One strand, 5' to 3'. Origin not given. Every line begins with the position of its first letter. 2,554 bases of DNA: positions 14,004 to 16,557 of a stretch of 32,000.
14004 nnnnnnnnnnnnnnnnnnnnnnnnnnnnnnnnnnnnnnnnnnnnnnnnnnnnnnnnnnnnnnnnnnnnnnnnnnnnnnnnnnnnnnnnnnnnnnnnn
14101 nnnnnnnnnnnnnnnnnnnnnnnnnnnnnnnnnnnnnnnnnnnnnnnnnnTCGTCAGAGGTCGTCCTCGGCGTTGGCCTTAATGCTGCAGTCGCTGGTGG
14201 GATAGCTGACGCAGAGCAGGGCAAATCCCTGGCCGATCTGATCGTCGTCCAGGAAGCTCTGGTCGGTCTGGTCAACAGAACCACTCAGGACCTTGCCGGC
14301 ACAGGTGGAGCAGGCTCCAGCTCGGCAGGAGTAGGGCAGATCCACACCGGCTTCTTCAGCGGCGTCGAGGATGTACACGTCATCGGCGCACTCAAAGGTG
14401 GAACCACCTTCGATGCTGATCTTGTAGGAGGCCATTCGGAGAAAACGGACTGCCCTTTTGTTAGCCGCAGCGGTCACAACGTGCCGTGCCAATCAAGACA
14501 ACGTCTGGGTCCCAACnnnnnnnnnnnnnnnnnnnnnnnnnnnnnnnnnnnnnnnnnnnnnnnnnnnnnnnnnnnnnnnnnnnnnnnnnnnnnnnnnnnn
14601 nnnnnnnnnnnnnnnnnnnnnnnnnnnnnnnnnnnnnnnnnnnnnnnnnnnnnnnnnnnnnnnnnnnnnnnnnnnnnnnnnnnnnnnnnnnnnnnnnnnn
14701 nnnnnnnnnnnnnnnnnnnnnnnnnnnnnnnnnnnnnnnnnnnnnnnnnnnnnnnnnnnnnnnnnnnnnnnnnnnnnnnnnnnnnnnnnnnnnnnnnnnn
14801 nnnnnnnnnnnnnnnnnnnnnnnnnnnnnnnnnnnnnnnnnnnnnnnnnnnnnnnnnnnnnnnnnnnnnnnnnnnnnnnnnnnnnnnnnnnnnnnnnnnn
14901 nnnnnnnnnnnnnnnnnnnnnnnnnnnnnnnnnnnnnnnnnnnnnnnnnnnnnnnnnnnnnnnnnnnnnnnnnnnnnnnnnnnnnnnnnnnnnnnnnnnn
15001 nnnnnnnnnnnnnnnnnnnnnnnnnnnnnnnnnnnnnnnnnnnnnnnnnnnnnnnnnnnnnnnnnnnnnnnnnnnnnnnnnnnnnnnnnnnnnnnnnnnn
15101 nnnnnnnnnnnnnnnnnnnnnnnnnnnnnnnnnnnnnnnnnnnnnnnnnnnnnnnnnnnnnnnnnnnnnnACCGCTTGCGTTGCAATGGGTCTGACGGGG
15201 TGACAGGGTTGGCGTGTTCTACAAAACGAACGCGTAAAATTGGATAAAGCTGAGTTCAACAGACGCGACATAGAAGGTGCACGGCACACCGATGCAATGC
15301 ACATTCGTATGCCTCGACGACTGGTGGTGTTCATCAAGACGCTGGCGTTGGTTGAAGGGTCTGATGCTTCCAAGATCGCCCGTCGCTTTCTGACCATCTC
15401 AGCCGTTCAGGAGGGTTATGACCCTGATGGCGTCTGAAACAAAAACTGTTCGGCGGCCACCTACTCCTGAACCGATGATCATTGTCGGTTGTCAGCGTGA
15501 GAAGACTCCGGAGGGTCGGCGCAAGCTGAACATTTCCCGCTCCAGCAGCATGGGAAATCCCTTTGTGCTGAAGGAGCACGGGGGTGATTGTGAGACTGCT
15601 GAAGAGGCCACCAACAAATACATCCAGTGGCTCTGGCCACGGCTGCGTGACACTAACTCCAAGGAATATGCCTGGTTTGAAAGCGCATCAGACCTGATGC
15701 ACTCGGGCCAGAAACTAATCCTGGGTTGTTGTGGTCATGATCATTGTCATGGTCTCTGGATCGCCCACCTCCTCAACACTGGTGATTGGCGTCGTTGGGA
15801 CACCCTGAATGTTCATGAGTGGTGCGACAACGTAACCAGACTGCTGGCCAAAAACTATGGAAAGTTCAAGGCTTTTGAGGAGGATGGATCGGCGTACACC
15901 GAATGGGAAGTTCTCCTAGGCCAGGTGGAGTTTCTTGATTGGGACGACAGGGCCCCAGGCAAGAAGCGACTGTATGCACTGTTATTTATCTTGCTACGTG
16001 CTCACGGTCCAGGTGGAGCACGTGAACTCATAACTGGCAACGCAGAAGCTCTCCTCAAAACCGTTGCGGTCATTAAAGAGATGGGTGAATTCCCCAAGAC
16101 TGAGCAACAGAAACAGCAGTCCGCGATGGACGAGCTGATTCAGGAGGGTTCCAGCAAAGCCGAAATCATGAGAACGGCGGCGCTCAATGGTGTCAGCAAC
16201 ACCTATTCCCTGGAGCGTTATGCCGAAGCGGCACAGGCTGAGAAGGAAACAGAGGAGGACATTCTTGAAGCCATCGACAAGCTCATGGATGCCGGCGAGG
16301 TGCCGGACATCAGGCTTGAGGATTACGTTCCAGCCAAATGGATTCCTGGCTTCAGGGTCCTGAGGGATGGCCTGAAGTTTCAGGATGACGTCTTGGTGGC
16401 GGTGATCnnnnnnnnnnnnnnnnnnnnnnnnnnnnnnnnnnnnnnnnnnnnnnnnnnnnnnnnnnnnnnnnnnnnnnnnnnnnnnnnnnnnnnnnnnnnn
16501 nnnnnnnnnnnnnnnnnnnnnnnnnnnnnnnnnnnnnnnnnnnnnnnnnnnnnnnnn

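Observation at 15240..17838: Replication module in which DUF4326 sits where a primase domain is expected, fused to a DUF3987 helicase-like region with an altered P-loop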

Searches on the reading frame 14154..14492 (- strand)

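Call 15: search_protein_families(library=pfam, proteins=[window:14154-14492:-], max_evalue=0.01)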
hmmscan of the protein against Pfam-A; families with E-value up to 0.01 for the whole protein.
window:14154-14492:- (112 aa): 1 family
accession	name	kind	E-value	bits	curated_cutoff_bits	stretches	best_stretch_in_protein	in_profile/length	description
PF00111.32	Fer2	-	1e-23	83.4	21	1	30-99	7-77/77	2Fe-2S iron-sulfur cluster binding domain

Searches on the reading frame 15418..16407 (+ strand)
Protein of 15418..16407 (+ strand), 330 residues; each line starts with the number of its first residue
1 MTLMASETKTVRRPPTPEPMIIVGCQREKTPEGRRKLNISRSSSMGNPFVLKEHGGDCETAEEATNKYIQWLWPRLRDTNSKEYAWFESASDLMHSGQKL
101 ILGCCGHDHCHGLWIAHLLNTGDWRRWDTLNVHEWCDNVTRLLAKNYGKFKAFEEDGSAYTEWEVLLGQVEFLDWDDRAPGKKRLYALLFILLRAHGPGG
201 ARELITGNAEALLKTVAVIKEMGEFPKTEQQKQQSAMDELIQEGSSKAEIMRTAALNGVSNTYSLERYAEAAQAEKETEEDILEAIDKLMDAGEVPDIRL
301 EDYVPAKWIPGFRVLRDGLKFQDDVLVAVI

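Call 17: find_homologous_proteins(query=window:15418-16407:+, max_evalue=0.01)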
Query window:15418-16407:+ (330 aa): 9 proteins with E <= 0.01 among 2735 candidates.
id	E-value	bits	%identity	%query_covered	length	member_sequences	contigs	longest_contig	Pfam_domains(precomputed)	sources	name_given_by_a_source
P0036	2.9e-140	485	61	100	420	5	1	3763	PF14216.13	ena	-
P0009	2.2e-103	364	62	77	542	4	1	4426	PF13148.12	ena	-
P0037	8.0e-97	343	63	70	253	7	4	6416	PF14216.13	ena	-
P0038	4.9e-84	301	66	57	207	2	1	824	PF14216.13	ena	-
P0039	1.0e-77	280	69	60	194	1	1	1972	PF14216.13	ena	-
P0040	8.5e-69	251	60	52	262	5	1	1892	PF14216.13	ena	-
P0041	1.6e-67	246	77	40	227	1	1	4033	PF14216.13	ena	-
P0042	2.0e-41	161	71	37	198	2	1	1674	-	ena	-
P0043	4.8e-21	94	46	38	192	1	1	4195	-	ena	-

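Call 30: predict_structure(alignment_id=A2)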
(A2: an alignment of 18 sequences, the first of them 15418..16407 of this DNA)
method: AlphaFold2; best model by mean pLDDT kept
length: 330 residues; sequences in the alignment: 18
mean_pLDDT: 71.6   pTM: 0.44
mean pLDDT of the five models: 71.6, 69.3, 68.9, 64.8, 56.9
residues with pLDDT >= 90: 70; 70-90: 132; 50-70: 55; < 50: 73
segments of 3 or more residues with pLDDT < 50: 1-16, 260-269, 293-330
pLDDT, mean of each block of 10 residues (from residue 1): 40 55 89 91 87 90 90 87 93 88 87 89 71 92 91 88 89 77 85 85 76 86 72 62 64 60 45 51 49 48 35 26 27
secondary structure, 60 per line:
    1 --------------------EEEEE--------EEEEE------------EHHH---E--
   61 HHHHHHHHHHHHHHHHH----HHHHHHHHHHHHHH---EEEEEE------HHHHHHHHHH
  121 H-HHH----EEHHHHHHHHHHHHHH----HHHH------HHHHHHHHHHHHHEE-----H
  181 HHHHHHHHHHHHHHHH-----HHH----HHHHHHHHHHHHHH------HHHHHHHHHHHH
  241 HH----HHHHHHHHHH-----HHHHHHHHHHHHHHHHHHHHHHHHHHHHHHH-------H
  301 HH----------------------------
elements in order: E21-25 E34-38 H61-77 H82-95 E99-104 H111-121 H132-145 H150-153 H160-172 H180-196 H209-222 H229-242 H247-256 H262-292

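Call 33: fold_search(model_id=the predicted structure, library=pdb)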
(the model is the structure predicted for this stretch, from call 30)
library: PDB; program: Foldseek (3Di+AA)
matches with E <= 10: 33; with E <= 0.001: 0
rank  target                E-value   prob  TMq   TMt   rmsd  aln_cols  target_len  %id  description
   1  2es4_E                1.1e+00  0.11  0.18  0.21  18.7       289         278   11  Crystal structure of the Burkholderia glumae lipase-specific foldase in complex with its cognate lipase (released 2006-03-07)
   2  1ywf                  2.0e+00  0.07  0.15  0.20  24.2       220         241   13  Crystal Structure of Mycobacterium Tuberculosis Protein Tyrosine Phosphatase PtpB (released 2005-11-22)
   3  2oz5_A                2.3e+00  0.03  0.10  0.12  24.9       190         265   10  Crystal structure of Mycobacterium tuberculosis protein tyrosine phosphatase PtpB in complex with the specific inhibit (released 2007-05-01)
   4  4tx5_A                4.0e+00  0.03  0.09  0.13  25.0       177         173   16  Crystal structure of Smac-DIABLO (in space group P65) (released 2015-07-15)
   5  8uhe_J                4.4e+00  0.02  0.09  0.15  24.7       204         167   14  Structure of the far-red light-absorbing allophycocyanin core expressed during FaRLiP (released 2024-01-03)
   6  6vek_A                4.9e+00  0.03  0.09  0.09  15.9       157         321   15  Contact-dependent growth inhibition toxin-immunity protein complex from from E. coli 3006, full-length (released 2021-01-27)
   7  4bay_A                4.9e+00  0.02  0.11  0.06  26.9       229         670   13  Phosphomimetic mutant of LSD1-8a splicing variant in complex with CoREST (released 2013-11-27)
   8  9r3w                  5.5e+00  0.02  0.10  0.07  18.9       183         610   12  Fungal tRNA ligase Trl1-LIG-KIN (released 2025-10-08)
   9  2vzb_A                6.0e+00  0.03  0.11  0.18  21.9       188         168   13  A Dodecameric Thioferritin in the Bacterial Domain, Characterization of the Bacterioferritin-Related Protein from Bact (released 2009-11-17)
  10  5mgx_G                6.4e+00  0.09  0.17  0.21  13.8       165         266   13  The structure of FKBP38 in complex with the MEEVD tetratricopeptide binding-motif of Hsp90 (released 2017-03-22)
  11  6y73_D                6.4e+00  0.03  0.09  0.12  12.3        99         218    7  The crystal structure of human MACROD2 in space group P43 (released 2020-09-30)
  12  8eki_C                6.4e+00  0.02  0.15  0.09  14.4       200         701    9  CryoEM structure of the Dsl1 complex bound to SNAREs Sec20 and Use1 (released 2023-10-04)
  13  3zd6_A                6.4e+00  0.02  0.12  0.08  19.2       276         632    7  Snapshot 1 of RIG-I scanning on RNA duplex (released 2013-08-07)
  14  1ohe_A                6.7e+00  0.07  0.12  0.12   9.1       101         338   13  Structure of cdc14b phosphatase with a peptide ligand (released 2003-07-24)
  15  7uix_B                6.7e+00  0.01  0.09  0.06  19.8       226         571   12  ClpAP complex bound to ClpS N-terminal extension, class I (released 2022-11-09)
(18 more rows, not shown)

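Call 37: fold_search(model_id=the predicted structure, library=viral)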
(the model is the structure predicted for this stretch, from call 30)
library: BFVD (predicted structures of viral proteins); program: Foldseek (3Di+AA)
matches with E <= 10: 52; with E <= 0.001: 0
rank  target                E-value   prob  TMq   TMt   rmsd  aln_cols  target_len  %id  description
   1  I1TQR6                1.8e-03  1.00  0.27  0.84   2.3       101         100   26  (no name in the UniProt tables at hand)
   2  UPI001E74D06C         2.3e-03  1.00  0.29  0.36  12.6       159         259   18  (no name look-up for this kind of identifier)
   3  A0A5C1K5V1            2.3e-02  1.00  0.27  0.28   2.7       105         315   24  Transposase [Pseudomonas phage Zuri]
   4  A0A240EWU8            2.8e-02  1.00  0.27  0.73   2.1       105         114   25  DUF4326 domain-containing protein [Vibrio phage JSF7]
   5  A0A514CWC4            3.6e-02  1.00  0.25  0.72   3.4       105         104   15  Uncharacterized protein [Achromobacter phage vB_AxyP_19-32_Axy24]
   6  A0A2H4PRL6            1.6e-01  1.00  0.24  0.62   4.4       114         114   16  DUF4326 domain-containing protein [Proteus phage PM135]
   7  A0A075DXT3            1.9e-01  1.00  0.25  0.63   4.9       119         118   18  (no name in the UniProt tables at hand)
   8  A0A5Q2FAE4            2.2e-01  0.97  0.21  0.34   4.9       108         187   18  DUF4326 domain-containing protein [Salmonella phage ST3]
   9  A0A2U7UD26            4.0e-01  0.89  0.21  0.27  10.8       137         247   17  DUF4326 domain-containing protein [Pandoravirus neocaledonia]
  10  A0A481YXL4            8.9e-01  0.47  0.18  0.13  11.9       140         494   18  NADAR domain with protein tyrosine phosphatase [Marseillevirus LCMAC201]
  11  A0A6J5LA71            1.3e+00  0.05  0.12  0.07  13.9       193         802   15  DdrB-like domain-containing protein [uncultured Caudovirales phage]
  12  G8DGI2                1.5e+00  0.07  0.15  0.09  31.0       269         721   15  (no name in the UniProt tables at hand)
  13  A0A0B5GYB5            1.6e+00  0.72  0.23  0.53   4.8       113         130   16  DUF4326 domain-containing protein [Vibrio phage phi 1]
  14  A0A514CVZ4            1.7e+00  0.63  0.24  0.60   4.4       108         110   15  Uncharacterized protein [Achromobacter phage vB_AxyP_19-32_Axy22]
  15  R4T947                2.1e+00  0.60  0.15  0.28   2.6        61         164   18  DUF488 domain-containing protein [Halogranum tailed virus 1]
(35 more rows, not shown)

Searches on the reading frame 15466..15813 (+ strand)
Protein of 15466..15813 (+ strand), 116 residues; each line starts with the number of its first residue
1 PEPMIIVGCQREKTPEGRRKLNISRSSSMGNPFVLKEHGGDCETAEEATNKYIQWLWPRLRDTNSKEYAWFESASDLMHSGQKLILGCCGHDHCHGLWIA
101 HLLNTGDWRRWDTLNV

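Call 58: search_protein_representatives(alignment_id=A4)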
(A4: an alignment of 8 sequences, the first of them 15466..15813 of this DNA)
Query: 8 sequences, 116 profile positions. Proteins with E-value up to 0.001 (for the whole library): 250; up to 1e-10: 8; up to 1e-30: 3. The best 150 are listed.
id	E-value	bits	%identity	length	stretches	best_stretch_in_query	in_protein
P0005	2.0e-57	208.6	-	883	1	2-116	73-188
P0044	2.7e-41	156.6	-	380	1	21-115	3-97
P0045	4.9e-38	146.1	-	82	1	29-109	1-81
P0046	1.5e-29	118.7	-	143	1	2-73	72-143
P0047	9.4e-25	103.2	-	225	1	4-108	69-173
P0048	2.0e-24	102.2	-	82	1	1-66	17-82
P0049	1.2e-23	99.7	-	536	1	4-113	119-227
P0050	8.7e-17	77.5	-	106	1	2-65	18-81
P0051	1.3e-10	57.7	-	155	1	20-103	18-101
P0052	3.6e-10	56.2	-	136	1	21-104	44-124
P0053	3.1e-09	53.2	-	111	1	5-102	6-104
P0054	1.1e-08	51.5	-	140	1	4-106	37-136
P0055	2.6e-08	50.2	-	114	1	8-109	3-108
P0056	3.1e-08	50.0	-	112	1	8-101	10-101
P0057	5.5e-08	49.2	-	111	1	4-105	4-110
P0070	7.6e-07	45.5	-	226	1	15-105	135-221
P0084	2.3e-06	43.9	-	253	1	5-108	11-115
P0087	2.7e-06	43.7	-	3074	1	17-106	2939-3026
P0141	4.3e-05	39.9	-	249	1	13-103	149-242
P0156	6.1e-05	39.4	-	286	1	15-103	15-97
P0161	6.9e-05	39.2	-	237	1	5-103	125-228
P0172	9.7e-05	38.7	-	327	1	10-104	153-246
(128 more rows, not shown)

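Call 59: search_protein_families(library=pfam, proteins=[P0044, P0047, P0049, P0070, P0084, P0087, P0141, P0156, P0161, P0172], max_evalue=0.001)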
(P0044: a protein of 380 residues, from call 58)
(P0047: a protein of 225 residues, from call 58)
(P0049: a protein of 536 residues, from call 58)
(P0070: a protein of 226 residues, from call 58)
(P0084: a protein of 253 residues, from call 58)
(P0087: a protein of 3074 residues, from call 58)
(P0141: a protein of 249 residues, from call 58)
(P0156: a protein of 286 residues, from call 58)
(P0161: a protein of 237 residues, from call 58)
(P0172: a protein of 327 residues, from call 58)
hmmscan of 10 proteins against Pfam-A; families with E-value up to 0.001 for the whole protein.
P0044 (380 aa): 1 family
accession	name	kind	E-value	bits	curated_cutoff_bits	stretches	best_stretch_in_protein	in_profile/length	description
PF14216.11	DUF4326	-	2.5e-05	25.3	25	1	8-81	18-80/82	Domain of unknown function (DUF4326)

P0047 (225 aa): 1 family
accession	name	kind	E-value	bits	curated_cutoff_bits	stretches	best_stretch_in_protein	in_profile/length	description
PF14216.11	DUF4326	-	5.4e-09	37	25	1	88-166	15-82/82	Domain of unknown function (DUF4326)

P0049 (536 aa): 1 family
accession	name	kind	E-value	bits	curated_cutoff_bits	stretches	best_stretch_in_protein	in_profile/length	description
PF14216.11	DUF4326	-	6.9e-05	23.9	25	1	132-217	9-80/82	Domain of unknown function (DUF4326)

P0070 (226 aa): 2 families
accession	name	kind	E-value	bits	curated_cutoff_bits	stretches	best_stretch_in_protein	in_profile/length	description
PF14216.11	DUF4326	-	1.4e-19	71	25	1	132-216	4-81/82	Domain of unknown function (DUF4326)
PF10686.14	YAcAr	-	2.5e-06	27.6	28.2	1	9-73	3-64/66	YspA, cpYpsA-related SLOG family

P0084 (253 aa): 3 families
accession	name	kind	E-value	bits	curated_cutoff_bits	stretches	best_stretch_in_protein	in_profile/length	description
PF14216.11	DUF4326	-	1e-17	65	25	1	21-107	7-81/82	Domain of unknown function (DUF4326)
PF10686.14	YAcAr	-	1.1e-15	57.6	28.2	1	135-200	2-64/66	YspA, cpYpsA-related SLOG family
PF02481.21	DNA_processg_A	-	6.9e-05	22.6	29.6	1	134-190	45-98/212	DNA recombination-mediator protein A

P0087 (3074 aa): 2 families
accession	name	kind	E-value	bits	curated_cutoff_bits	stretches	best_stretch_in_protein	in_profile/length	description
PF12694.12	cpYpsA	-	6.8e-21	75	26.2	1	2722-2889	1-144/145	Circularly permutated YpsA SLOG family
PF14216.11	DUF4326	-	8.6e-17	62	25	1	2934-3021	11-82/82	Domain of unknown function (DUF4326)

P0141 (249 aa): 2 families
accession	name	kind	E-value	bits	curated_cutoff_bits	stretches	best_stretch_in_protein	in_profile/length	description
PF08719.17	NADAR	-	1.8e-26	93.8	35.1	1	22-137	38-163/163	NADAR domain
PF14216.11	DUF4326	-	3.5e-13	50.4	25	1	149-239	5-81/82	Domain of unknown function (DUF4326)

P0156 (286 aa): 2 families
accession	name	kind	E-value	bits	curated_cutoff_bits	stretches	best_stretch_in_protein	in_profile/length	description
PF14216.11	DUF4326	-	1.8e-16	61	25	1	9-94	3-81/82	Domain of unknown function (DUF4326)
PF02481.21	DNA_processg_A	-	0.00034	20.3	29.6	1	109-162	46-99/212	DNA recombination-mediator protein A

P0161 (237 aa): 1 family
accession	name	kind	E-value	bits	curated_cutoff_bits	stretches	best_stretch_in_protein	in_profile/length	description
PF14216.11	DUF4326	-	1.6e-18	67.6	25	1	135-225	6-81/82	Domain of unknown function (DUF4326)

P0172 (327 aa): 2 families
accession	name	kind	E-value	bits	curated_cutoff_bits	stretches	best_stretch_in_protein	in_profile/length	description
PF25176.1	DUF7831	-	2e-20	73.3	27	1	6-114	2-103/118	Family of unknown function (DUF7831)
PF14216.11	DUF4326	-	1.3e-12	48.6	25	1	165-242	14-81/82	Domain of unknown function (DUF4326)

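Call 90: find_homologous_proteins(query=A6, max_evalue=0.001)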
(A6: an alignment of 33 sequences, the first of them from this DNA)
Query A6 (33 sequences) (102 aa, profile of the alignment): 3213 proteins with E <= 0.001 among 3813 candidates; the best 120 are listed.
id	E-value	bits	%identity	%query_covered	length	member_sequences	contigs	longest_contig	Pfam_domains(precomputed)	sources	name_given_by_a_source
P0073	5.6e-27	112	31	86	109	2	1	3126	PF22751.2,PF14216.13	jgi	jgi:hypothetical protein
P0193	1.0e-26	111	26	85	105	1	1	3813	PF22751.2,PF14216.13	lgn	-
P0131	1.7e-26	110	26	79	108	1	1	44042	PF14216.13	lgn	-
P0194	1.8e-26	110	30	79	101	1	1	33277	PF14216.13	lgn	-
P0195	3.0e-26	109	24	81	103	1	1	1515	PF14216.13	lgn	-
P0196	3.3e-26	109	21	81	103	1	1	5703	PF14216.13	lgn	-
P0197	3.6e-26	109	26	97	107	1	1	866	PF14216.13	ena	-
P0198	3.8e-26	109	32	79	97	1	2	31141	PF14216.13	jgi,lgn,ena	jgi:hypothetical protein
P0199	4.6e-26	109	35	73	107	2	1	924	PF14216.13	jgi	-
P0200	4.8e-26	108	27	98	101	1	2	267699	PF14216.13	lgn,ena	-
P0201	5.4e-26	108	26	99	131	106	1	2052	PF14216.13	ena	-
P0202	7.8e-26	108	25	89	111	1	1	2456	PF22751.2,PF14216.13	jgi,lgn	jgi:hypothetical protein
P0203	1.1e-25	107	27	79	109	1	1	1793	PF22751.2,PF14216.13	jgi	jgi:hypothetical protein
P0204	1.1e-25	107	26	91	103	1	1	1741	PF14216.13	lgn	-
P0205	1.1e-25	107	-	-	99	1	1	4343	PF14216.13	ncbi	-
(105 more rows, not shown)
